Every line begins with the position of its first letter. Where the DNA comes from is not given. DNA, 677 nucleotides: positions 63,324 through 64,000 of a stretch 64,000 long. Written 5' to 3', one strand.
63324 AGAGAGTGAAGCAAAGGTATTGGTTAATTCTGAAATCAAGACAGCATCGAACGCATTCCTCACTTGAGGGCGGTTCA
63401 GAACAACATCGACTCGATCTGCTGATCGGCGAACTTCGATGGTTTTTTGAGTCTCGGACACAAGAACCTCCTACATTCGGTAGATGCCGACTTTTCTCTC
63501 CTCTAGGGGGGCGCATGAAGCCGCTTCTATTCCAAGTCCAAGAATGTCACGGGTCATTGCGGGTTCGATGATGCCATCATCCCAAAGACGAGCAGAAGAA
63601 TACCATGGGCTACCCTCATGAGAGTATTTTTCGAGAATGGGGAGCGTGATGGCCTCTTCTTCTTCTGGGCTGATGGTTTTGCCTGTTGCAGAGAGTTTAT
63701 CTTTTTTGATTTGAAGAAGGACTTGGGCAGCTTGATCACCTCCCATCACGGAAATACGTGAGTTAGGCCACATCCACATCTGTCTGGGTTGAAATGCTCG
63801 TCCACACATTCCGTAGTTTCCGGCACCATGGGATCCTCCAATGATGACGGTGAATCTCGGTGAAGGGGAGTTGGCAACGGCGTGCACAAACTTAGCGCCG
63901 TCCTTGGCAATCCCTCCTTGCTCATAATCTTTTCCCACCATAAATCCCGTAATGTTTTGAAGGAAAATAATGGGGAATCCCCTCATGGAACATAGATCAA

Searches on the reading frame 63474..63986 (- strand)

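Call 74: search_protein_families(library=pfam, proteins=[window:63474-63986:-], max_evalue=0.000001)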
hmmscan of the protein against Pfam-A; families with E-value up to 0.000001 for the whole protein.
window:63474-63986:- (171 aa): 1 family
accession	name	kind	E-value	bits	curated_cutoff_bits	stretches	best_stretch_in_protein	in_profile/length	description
PF01039.27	Carboxyl_trans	-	3.1e-36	125.5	22.3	1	4-156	330-478/493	Carboxyl transferase domain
